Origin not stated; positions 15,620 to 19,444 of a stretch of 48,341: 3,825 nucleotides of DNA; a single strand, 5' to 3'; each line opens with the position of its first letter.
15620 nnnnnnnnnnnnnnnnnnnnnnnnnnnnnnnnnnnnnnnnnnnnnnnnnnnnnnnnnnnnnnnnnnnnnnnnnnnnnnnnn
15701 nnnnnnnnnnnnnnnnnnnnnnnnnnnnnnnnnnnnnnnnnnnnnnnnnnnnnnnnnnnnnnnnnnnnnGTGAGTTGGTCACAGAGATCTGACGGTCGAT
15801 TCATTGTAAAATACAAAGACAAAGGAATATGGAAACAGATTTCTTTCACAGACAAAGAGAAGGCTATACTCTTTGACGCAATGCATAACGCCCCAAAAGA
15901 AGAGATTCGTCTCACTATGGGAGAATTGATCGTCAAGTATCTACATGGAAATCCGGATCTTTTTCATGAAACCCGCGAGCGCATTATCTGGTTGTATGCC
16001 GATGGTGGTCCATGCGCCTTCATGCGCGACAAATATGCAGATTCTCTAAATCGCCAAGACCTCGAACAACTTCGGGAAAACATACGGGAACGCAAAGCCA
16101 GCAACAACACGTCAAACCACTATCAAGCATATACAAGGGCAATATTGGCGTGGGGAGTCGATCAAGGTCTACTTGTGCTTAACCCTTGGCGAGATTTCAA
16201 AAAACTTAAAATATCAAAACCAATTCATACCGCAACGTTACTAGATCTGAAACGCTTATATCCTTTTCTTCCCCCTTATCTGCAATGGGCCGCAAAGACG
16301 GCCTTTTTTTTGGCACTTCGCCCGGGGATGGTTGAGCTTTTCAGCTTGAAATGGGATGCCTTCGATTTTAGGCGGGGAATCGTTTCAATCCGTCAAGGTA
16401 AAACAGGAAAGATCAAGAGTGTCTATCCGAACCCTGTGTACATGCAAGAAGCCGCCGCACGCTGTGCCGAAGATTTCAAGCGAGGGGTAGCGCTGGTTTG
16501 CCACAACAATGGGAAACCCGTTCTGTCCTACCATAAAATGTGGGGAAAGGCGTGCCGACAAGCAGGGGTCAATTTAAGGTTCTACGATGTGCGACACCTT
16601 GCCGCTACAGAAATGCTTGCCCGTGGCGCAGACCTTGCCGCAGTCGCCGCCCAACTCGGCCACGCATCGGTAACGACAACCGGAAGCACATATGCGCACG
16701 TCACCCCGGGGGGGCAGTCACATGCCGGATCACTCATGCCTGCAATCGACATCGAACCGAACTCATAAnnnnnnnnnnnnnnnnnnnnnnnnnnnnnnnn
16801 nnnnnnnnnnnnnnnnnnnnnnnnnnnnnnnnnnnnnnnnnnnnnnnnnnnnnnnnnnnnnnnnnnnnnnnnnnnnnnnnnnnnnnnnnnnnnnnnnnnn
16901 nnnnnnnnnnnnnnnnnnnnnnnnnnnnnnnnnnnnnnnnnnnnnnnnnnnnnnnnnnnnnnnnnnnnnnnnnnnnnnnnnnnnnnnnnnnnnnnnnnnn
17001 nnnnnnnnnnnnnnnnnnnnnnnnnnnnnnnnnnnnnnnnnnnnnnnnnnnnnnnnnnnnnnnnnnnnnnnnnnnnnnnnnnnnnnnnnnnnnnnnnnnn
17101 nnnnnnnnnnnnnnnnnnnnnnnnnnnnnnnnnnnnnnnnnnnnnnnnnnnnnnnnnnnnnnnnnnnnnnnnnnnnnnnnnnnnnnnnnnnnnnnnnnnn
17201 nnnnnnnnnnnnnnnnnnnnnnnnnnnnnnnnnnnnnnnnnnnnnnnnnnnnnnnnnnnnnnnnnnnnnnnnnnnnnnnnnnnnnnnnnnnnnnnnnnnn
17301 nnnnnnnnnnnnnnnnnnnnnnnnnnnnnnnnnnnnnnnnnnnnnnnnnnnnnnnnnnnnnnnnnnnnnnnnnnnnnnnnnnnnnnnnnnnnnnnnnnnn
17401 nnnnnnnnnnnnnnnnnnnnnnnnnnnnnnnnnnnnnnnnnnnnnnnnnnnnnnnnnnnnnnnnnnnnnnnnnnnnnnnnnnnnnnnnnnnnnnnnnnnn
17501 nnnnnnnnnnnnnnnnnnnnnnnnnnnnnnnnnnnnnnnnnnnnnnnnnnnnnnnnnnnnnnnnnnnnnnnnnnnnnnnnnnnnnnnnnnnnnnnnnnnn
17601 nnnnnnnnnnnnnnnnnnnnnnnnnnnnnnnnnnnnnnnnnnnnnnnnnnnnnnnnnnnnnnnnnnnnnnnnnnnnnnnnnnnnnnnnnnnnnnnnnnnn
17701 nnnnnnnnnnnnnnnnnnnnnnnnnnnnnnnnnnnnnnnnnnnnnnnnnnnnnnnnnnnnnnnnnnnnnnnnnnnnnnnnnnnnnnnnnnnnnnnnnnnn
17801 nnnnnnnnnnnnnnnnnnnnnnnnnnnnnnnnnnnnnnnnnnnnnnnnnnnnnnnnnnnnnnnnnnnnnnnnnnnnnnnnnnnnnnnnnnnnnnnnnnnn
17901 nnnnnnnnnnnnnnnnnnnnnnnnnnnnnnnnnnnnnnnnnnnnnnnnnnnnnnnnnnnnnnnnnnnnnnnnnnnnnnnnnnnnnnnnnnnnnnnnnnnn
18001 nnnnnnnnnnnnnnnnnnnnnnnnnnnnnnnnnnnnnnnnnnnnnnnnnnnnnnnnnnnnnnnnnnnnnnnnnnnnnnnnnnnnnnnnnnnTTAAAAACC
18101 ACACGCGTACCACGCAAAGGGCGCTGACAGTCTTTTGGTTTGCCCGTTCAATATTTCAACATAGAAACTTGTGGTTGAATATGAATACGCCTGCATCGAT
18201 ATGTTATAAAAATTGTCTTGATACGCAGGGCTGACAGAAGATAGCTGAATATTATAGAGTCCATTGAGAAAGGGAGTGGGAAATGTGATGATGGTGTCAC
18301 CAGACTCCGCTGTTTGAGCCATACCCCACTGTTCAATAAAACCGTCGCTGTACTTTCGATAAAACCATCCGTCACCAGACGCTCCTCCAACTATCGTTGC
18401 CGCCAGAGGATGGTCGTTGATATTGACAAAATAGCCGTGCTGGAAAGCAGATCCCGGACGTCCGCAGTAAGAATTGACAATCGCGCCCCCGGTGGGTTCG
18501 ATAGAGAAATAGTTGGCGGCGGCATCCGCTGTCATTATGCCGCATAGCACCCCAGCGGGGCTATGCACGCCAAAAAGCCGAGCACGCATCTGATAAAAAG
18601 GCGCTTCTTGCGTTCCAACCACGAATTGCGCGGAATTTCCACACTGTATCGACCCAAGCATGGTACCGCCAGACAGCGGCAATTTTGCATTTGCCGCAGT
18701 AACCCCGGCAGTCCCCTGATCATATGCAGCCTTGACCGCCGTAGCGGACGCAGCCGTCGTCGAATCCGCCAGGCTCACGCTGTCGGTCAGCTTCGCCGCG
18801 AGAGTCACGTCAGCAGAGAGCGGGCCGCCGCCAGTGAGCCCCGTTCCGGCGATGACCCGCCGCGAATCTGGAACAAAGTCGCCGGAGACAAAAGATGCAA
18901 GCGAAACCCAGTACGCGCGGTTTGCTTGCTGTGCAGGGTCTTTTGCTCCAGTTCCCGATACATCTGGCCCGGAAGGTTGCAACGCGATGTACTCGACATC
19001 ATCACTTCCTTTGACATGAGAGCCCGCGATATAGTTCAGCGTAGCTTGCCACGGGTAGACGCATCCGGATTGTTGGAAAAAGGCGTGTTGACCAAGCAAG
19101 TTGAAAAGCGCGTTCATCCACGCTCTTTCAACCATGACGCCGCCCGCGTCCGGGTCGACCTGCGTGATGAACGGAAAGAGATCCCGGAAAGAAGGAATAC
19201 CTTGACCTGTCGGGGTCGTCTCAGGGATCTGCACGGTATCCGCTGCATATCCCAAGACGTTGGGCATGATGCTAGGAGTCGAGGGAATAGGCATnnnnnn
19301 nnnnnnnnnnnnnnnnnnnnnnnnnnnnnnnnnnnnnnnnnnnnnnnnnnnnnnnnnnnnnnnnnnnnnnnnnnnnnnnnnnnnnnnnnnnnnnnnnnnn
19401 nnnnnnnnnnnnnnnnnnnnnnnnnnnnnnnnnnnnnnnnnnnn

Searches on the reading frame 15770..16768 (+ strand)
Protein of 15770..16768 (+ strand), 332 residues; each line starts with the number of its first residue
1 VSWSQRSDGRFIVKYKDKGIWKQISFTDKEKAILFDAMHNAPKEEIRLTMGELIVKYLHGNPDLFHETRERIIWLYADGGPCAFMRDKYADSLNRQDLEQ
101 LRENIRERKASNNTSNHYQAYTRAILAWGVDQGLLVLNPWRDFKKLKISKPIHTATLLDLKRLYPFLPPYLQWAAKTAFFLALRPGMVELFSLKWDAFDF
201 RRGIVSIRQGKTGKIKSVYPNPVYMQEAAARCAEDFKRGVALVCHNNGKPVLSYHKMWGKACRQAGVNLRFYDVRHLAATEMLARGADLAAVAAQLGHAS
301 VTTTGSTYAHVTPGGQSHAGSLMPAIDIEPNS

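Call 38: search_protein_families(library=pfam, proteins=[window:15770-16768:+], max_evalue=0.001)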
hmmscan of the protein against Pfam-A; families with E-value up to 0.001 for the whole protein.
window:15770-16768:+ (332 aa): 1 family
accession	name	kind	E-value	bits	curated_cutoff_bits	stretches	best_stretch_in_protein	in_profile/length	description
PF00589.27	Phage_integrase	-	4.2e-17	62.9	27.1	1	182-312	31-169/172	Phage integrase family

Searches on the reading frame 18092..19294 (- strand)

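Call 38: search_protein_families(library=pfam, proteins=[window:18092-19294:-], max_evalue=0.001)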
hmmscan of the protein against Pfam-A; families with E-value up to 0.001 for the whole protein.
window:18092-19294:- (400 aa): 1 family
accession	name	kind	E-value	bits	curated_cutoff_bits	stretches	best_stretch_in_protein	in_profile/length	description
PF21882.2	Gp53-like_C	-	1.2e-11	45.4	24.9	1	314-399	1-83/84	Putative tail fiber protein gp53-like, C-terminal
